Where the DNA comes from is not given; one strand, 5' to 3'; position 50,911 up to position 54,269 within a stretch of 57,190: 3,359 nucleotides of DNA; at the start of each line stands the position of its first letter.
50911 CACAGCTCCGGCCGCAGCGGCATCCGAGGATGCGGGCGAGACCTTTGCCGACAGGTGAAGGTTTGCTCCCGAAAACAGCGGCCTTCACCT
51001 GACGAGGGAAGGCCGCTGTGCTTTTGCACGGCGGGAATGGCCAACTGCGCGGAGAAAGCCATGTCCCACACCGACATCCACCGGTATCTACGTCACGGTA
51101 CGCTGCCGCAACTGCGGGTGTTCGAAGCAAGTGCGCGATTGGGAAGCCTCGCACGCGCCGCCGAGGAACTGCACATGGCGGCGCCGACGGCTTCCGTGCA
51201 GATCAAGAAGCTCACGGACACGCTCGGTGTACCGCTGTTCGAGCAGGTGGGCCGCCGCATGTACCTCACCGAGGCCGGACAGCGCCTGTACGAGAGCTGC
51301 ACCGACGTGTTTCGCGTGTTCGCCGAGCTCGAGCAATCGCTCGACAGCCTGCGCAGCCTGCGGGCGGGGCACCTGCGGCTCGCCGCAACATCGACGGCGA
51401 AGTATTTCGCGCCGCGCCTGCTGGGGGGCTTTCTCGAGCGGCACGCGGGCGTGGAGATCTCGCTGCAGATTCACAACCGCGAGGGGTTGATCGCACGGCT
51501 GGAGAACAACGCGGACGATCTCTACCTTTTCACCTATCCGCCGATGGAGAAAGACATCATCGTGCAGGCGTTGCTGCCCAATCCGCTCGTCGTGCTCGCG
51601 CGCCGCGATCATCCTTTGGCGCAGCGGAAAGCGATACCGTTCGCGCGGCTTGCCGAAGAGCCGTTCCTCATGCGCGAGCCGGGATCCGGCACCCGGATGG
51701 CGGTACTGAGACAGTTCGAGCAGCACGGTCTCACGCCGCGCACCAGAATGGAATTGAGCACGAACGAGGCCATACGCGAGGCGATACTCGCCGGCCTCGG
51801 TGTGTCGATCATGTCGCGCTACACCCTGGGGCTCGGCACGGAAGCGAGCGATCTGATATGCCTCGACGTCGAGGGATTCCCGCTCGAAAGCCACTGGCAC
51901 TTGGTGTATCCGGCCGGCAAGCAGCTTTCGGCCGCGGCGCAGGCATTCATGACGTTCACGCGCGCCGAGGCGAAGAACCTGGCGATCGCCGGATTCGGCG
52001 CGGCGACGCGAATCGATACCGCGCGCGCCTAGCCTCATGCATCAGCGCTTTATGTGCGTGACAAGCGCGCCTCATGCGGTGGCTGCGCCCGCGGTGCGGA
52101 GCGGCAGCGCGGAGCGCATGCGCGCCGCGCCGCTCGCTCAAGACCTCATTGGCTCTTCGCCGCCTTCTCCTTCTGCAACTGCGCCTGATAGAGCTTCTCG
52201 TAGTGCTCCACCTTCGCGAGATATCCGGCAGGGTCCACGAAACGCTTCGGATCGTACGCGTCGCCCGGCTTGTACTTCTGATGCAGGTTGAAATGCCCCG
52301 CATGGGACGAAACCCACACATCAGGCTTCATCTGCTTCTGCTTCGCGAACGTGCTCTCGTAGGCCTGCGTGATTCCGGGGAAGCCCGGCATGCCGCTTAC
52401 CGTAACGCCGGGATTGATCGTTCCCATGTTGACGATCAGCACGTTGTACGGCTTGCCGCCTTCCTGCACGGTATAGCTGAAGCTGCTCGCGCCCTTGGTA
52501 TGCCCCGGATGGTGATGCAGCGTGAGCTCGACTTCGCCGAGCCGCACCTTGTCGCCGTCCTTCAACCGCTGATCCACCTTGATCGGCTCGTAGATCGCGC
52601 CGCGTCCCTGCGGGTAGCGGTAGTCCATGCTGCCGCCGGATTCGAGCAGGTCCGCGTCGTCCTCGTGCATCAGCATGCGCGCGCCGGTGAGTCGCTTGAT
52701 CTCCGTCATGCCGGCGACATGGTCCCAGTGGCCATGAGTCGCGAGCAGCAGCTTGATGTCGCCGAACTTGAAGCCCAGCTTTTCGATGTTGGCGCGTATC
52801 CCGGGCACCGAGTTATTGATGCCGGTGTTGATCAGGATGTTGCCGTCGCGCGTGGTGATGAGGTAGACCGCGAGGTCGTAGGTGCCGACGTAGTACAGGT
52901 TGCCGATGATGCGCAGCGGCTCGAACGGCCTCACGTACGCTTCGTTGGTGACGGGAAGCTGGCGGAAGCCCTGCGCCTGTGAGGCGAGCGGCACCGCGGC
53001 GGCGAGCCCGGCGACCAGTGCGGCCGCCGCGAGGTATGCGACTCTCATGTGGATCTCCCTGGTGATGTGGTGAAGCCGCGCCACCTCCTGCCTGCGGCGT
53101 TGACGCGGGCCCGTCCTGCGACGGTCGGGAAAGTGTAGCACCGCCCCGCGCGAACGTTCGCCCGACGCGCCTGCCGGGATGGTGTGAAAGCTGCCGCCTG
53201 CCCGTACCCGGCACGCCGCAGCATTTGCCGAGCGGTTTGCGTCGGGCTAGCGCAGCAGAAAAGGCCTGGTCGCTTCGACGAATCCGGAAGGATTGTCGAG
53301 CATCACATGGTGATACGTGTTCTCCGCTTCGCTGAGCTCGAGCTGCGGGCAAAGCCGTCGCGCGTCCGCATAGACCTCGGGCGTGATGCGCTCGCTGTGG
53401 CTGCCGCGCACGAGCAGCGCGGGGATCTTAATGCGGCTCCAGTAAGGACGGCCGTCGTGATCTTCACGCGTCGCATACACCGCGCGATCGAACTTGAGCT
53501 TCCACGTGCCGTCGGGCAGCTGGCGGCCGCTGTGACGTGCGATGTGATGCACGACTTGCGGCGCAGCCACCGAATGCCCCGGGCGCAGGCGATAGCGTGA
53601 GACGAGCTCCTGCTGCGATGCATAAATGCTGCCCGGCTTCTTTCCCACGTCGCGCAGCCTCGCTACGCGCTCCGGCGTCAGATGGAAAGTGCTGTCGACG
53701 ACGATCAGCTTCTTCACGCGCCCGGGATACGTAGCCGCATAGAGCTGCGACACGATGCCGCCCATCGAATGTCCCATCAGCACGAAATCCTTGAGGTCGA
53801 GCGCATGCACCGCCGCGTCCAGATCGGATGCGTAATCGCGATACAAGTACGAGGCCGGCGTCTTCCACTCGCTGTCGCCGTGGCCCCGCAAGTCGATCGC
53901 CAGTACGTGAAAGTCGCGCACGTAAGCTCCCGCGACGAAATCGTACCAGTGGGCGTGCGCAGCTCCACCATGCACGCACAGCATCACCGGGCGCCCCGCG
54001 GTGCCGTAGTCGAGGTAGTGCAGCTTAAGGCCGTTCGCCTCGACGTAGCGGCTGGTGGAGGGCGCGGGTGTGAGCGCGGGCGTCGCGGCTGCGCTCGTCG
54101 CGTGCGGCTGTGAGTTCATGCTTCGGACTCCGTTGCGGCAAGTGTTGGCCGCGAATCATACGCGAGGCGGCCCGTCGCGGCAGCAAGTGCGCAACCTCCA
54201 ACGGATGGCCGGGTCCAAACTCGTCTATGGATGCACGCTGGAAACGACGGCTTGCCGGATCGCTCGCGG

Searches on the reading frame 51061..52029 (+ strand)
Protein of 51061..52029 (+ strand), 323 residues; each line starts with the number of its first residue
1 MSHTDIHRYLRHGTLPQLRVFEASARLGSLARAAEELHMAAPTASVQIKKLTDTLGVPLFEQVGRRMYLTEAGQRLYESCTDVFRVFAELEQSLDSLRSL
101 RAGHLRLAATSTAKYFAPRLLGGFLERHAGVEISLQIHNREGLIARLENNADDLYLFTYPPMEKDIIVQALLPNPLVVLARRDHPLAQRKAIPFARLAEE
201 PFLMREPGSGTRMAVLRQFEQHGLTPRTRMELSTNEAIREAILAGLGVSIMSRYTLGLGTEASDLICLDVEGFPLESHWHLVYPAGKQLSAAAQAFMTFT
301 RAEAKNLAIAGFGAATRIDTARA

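Call 9: search_protein_families(library=pfam, proteins=[window:51061-52029:+])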
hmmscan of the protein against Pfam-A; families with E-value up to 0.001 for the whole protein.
window:51061-52029:+ (323 aa): 2 families
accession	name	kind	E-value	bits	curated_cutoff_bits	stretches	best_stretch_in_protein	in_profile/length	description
PF03466.25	LysR_substrate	-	1.2e-55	188.6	28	1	100-304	3-208/209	LysR substrate binding domain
PF00126.33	HTH_1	-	2.2e-20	72.8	26.6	1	17-74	3-60/60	Bacterial regulatory helix-turn-helix protein, lysR family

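Call 10: find_related_loci(query=window:51061-52029:+, collection=genome_contigs, flank=4000)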
Query window:51061-52029:+ (323 aa) in genome_contigs; peptide patterns used: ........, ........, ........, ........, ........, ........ (x = any residue, [..] = any of these).
174 stretches matched a pattern; 70 encode a relative of the query (tblastn E <= 1e-3); 70 distinct loci.
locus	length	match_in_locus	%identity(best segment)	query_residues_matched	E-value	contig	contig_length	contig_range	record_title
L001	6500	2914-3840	68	1-309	3e-145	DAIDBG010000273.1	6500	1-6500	MAG TPA_asm: bacterium isolate clean1860 k141_53117, whole genome shotgun sequence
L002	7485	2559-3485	68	1-309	2e-142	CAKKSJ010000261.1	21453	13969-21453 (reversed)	Burkholderiales bacterium isolate Hainich-H52-bin064-1 genome assembly, contig: H52-bin064_1_Hain_H52_02um_R2_1455_lengt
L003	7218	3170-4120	66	1-317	2e-141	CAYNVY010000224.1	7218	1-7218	MAG TPA_asm: uncultured Enterobacteriaceae bacterium isolate SRP302447_co3_36 genome assembly, contig: NODE_29893_length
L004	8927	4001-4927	66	1-309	4e-139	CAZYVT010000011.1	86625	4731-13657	MAG TPA_asm: uncultured Enterobacteriaceae bacterium isolate SRP119689_co1_1 genome assembly, contig: NODE_258_length_86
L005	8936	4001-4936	66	1-312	2e-138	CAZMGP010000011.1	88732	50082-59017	MAG TPA_asm: uncultured Enterobacteriaceae bacterium isolate SRP093762_co1_12 genome assembly, contig: NODE_157_length_8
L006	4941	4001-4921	65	1-307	3e-137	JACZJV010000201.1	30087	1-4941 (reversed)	MAG: Burkholderiales bacterium isolate MAG28 betaproteobacteria_3_contig_1582481, whole genome shotgun sequence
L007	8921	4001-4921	65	1-307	1e-135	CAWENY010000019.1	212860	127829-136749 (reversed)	MAG: uncultured beta proteobacterium isolate MFD02840.bin.2.96 genome assembly, contig: contig_3097, whole genome shotgu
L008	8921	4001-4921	66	1-307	1e-133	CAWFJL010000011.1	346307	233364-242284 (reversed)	MAG: uncultured beta proteobacterium isolate MFD02242.bin.2.224 genome assembly, contig: contig_9720, whole genome shotg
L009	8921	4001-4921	65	1-307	4e-133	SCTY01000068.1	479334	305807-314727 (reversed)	MAG: Betaproteobacteria bacterium isolate FW602_bin.15 FW602_bin.15-119475, whole genome shotgun sequence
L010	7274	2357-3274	62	1-306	4e-132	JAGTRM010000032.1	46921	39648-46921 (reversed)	MAG: Proteobacteria bacterium isolate CTSoil_114 scaffold_165, whole genome shotgun sequence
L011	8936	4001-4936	63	1-312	2e-130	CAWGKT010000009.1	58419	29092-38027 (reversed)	MAG: uncultured beta proteobacterium isolate MFD02242.bin.1.262 genome assembly, contig: contig_37379, whole genome shot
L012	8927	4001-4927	62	1-309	4e-130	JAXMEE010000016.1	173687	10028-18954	MAG: Burkholderiaceae bacterium isolate STL-PRO54 C3.82.fa-16, whole genome shotgun sequence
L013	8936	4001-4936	67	1-312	1e-140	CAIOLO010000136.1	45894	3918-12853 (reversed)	MAG: uncultured beta proteobacterium isolate LJ_bin-1959 genome assembly, contig: bin-1959:136/172, whole genome shotgun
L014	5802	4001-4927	64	1-310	4e-126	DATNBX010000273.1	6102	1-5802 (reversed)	MAG TPA_asm: Ramlibacter sp. isolate SMAG_U11199 k141_4068077, whole genome shotgun sequence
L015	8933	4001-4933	60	1-311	5e-126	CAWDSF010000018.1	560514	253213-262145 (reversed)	MAG: uncultured beta proteobacterium isolate MFD00392.bin.2.342 genome assembly, contig: contig_5645, whole genome shotg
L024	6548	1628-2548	59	1-307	1e-118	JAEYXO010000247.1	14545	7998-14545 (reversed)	MAG: Proteobacteria bacterium isolate OH_CBlB_315 k127_1547937, whole genome shotgun sequence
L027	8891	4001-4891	56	1-297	1e-111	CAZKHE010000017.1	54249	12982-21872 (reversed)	MAG TPA_asm: uncultured Enterobacteriaceae bacterium isolate binchicken_co311_221 genome assembly, contig: NODE_1055_len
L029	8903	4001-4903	50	1-301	9e-96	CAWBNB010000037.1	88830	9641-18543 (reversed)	MAG: uncultured beta proteobacterium isolate MFD02242.bin.1.340 genome assembly, contig: contig_39127, whole genome shot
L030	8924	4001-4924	52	1-307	3e-95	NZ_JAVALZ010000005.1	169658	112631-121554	Uliginosibacterium sp. 31-16 NODE_5_length_169658_cov_58.237361, whole genome shotgun sequence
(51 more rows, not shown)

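Call 20: search_protein_families(library=pfam, proteins=[L004:2287-3573:-, L030:2336-3604:-, L004:5634-6590:-, L030:4893-5711:-, L004:1275-2240:+])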
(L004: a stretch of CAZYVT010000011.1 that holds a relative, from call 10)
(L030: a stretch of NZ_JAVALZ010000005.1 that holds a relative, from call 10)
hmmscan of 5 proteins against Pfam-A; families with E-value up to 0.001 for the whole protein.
L004:2287-3573:- (429 aa): 2 families
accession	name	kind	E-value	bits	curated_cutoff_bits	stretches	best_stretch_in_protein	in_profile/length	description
PF03741.22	TerC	-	3.7e-48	164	27.8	1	22-193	2-176/178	Integral membrane protein TerC family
PF00582.32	Usp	-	2.4e-20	73.9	24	1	265-400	4-139/141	Universal stress protein family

L030:2336-3604:- (423 aa): 2 families
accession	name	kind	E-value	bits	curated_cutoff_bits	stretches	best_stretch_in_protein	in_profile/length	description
PF03741.22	TerC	-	1.6e-49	168.5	27.8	1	17-190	1-177/178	Integral membrane protein TerC family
PF00582.32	Usp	-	2.4e-22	80.4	24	1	257-393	4-140/141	Universal stress protein family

L004:5634-6590:- (319 aa): 1 family
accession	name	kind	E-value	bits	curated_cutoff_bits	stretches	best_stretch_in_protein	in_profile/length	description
PF03401.19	TctC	-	1e-62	212.6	27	1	44-315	1-273/274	Tripartite tricarboxylate transporter family receptor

L030:4893-5711:- (273 aa): 0 families

L004:1275-2240:+ (322 aa): 2 families
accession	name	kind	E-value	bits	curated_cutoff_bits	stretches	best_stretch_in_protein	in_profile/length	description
PF01715.23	IPPT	-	1e-89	300.8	23.6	1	59-302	1-242/243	IPP transferase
PF01745.22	IPT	-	5.7e-05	23.1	20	1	27-79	4-56/233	Isopentenyl transferase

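Call 37: search_protein_families(library=pfam, proteins=[L027:1890-3290:-, L027:2741-3697:-, L029:2133-3236:-, L029:2744-3661:-, L029:2213-2713:-, L024:45-1046:-, L027:1046-1942:-])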
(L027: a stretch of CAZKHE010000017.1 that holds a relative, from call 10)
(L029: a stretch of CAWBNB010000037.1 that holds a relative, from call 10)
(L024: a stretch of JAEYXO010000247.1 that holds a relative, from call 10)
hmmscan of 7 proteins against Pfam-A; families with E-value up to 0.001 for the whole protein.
L027:1890-3290:- (467 aa): 0 families

L027:2741-3697:- (319 aa): 1 family
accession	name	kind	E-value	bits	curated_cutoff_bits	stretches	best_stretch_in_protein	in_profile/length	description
PF03741.22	TerC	-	3.9e-50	170.5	27.8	1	103-274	2-177/178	Integral membrane protein TerC family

L029:2133-3236:- (368 aa): 0 families

L029:2744-3661:- (306 aa): 1 family
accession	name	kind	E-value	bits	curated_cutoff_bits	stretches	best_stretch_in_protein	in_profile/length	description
PF03741.22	TerC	-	1.2e-46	159.1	27.8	1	91-260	2-176/178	Integral membrane protein TerC family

L029:2213-2713:- (167 aa): 1 family
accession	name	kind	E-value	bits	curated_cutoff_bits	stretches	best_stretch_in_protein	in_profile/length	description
PF00582.32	Usp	-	1.7e-19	71.2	24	1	1-139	1-140/141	Universal stress protein family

L024:45-1046:- (334 aa): 1 family
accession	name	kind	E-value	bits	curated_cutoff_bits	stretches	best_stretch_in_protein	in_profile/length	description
PF03741.22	TerC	-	3.1e-52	177.3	27.8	1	97-299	1-176/178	Integral membrane protein TerC family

L027:1046-1942:- (299 aa): 1 family
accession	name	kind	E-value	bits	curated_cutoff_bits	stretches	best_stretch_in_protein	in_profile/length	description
PF04228.19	Zn_peptidase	-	1.9e-117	392.4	23.2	1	16-294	1-290/290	Putative neutral zinc metallopeptidase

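Call 56: search_protein_families(library=ncbifam, proteins=[window:51061-52029:+, L004:2287-3573:-], max_evalue=0.00001)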
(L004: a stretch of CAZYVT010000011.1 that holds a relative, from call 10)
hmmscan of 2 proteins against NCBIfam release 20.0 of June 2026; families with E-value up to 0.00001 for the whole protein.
window:51061-52029:+ (323 aa): 51 families (the best 25 are shown)
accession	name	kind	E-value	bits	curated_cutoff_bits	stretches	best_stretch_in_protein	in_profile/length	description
NF045990.1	TransRegCbbRRhodb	equivalog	9.6e-66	221.9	450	1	14-300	7-296/304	LysR family regulator CbbR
TIGR03339.1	phn_lysR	subfamily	1.5e-56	191.7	341.1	1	17-297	1-276/279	aminoethylphosphonate catabolism associated LysR family transcriptional regulator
NF040786.1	LysR_Sec_metab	equivalog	3.4e-46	157.6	250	1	15-301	3-295/298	selenium metabolism-associated LysR family transcriptional regulator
NF040889.1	trans_reg_YeiE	equivalog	5.6e-43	147.2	480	1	13-300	3-286/288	DNA-binding transcriptional regulator YeiE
NF008095.0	PRK10837.1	subfamily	4.7e-39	134.3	281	1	12-302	2-288/290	LysR family transcriptional regulator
NF047520.1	trans_act_CidR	equivalog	4.1e-37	127.9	415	1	17-302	5-290/292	cidABC operon transcriptional activator CidR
NF008416.0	PRK11242.1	equivalog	3.9e-36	124.9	277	1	17-306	5-293/300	transcriptional regulator CynR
NF053705.1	TransRegGltCGpos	equivalog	2.6e-33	115.5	350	1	16-302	4-291/300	glutamate biosynthesis transcriptional regulator GltC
NF008352.0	PRK11139.1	subfamily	1.5e-28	99.8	288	1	15-306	8-294/305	transcriptional regulator GcvA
NF008722.0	PRK11716.1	equivalog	2.6e-24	85.8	246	1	17-252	5-242/293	HTH-type transcriptional activator IlvY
NF045775.1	acetoin_reg_AlsR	exception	3.1e-24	86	430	1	18-288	6-277/290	acetoin biosynthesis transcriptional regulator AlsR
TIGR02424.1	TF_pcaQ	equivalog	3.8e-24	85.1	303.8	1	17-304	7-298/300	pca operon transcription factor PcaQ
NF009327.0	PRK12684.1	subfamily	6.4e-23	81.4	402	1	16-254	4-246/313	CysB family HTH-type transcriptional regulator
NF008239.0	PRK11013.1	equivalog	4.6e-22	78.4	288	1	16-307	7-297/309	LysR family transcriptional regulator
NF007439.0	PRK09986.1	equivalog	7.4e-22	78.1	290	1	15-252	9-250/296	LysR family transcriptional regulator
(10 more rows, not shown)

L004:2287-3573:- (429 aa): 3 families
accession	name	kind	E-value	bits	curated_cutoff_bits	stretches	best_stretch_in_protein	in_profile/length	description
TIGR03717.1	R_switched_YjbE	subfamily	7e-67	224.6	134.8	1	20-194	2-175/176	YjbE family putative metal transport protein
TIGR03716.1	R_switched_YkoY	subfamily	3e-25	89.1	138.5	1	20-222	2-211/220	integral membrane protein, YkoY family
TIGR03718.1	R_switched_Alx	subfamily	7.3e-10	38.8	246.4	1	25-117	71-166/303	TerC/Alx family metal homeostasis membrane protein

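Call 57: search_solved_structures(query=window:51061-52029:+, max_evalue=1e-10)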
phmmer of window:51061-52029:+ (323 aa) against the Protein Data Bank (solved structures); distinct sequences matched with E-value up to 1e-10: 24.
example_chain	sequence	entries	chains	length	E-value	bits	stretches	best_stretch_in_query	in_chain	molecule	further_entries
5y2v_A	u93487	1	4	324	1.6e-93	316.5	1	7-308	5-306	Rubisco operon transcriptional regulator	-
5y2w_A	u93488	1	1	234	7.7e-62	212.5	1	101-308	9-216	Rubisco operon transcriptional regulator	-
5z49_B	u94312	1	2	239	1.8e-61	211.2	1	102-308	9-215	HTH-type transcriptional activator CmpR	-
8sbf_A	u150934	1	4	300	7.5e-27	97.6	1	14-301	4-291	Putative transcriptional regulator (LysR family)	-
6m5f_A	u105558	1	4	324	4.8e-22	81.8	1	13-303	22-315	Probable transcriptional regulator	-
3fzv_A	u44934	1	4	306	5.7e-22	81.6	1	14-303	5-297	Probable transcriptional regulator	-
4x6g_A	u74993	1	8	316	4.7e-19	72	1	7-252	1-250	OxyR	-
4gwo_A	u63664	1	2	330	8.3e-17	64.6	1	7-269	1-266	HTH-type transcriptional regulator CysB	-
7fdf_A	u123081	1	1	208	1.4e-16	63.9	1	103-299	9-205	LysR family transcriptional regulator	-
1al3_A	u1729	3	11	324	1.8e-16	63.5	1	29-274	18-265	CYS REGULON TRANSCRIPTIONAL ACTIVATOR CYSB | HTH-type transcriptional regulator CysB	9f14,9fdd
7erp_A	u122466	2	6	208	2.7e-16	63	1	103-299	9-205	LysR family transcriptional regulator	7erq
8h3v_S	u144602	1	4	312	1.8e-15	60.2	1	15-251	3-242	NtcB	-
9hh1_A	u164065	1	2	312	2.8e-15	59.6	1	17-307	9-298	Transcriptional regulator, LysR family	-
8y6u_H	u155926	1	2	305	5.4e-14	55.4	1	15-187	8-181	Glycine cleavage system transcriptional activator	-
8sbh_A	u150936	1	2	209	2.2e-13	53.4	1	106-298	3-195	Transcriptional regulator YeiE, LysR family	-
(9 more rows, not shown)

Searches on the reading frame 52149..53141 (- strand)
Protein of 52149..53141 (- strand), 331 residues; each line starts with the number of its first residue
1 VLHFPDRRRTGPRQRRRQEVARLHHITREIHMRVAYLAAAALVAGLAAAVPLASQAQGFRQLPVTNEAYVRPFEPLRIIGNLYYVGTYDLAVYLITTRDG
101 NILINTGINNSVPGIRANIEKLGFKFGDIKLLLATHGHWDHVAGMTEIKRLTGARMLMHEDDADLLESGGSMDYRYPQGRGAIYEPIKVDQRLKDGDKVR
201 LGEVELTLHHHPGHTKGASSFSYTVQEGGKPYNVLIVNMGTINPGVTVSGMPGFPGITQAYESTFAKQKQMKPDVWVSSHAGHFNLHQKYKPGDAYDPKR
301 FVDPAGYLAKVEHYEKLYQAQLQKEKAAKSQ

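Call 20: search_protein_families(library=pfam, proteins=[window:52149-53141:-])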
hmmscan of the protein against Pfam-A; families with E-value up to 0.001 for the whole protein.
window:52149-53141:- (331 aa): 3 families
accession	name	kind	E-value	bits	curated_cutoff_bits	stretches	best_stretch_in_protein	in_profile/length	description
PF00753.33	Lactamase_B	-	4.4e-20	72.9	22.7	1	92-223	8-139/196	Metallo-beta-lactamase superfamily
PF12706.13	Lactamase_B_2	-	1.5e-07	31.6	27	1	101-230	2-135/200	Beta-lactamase superfamily domain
PF19583.5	ODP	-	0.00053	20.3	27.2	1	92-169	5-82/194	ODP family beta lactamase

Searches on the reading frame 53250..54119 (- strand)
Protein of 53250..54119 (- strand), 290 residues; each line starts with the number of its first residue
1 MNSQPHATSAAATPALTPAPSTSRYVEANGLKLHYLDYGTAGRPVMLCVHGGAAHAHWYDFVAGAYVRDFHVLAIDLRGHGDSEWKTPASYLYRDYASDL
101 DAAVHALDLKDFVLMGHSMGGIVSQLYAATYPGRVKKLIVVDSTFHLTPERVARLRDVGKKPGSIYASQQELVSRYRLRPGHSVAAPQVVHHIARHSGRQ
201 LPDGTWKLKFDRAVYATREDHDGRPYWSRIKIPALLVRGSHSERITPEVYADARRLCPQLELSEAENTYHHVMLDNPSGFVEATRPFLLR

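Call 9: search_protein_families(library=pfam, proteins=[window:53250-54119:-])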
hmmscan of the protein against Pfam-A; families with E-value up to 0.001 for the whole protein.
window:53250-54119:- (290 aa): 4 families
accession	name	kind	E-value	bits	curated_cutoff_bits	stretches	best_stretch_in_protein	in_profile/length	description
PF00561.26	Abhydrolase_1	-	1.1e-29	104.3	25.8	1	44-277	1-245/245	alpha/beta hydrolase fold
PF12697.13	Abhydrolase_6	-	7.2e-21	76.3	26.3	1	47-283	2-217/217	Alpha/beta hydrolase family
PF12146.15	Hydrolase_4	-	5.7e-18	65.5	27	1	43-273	4-235/239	Serine aminopeptidase, S33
PF07819.20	PGAP1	-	9.1e-05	22.8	24.3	1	110-149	91-133/233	PGAP1-like alpha/beta domain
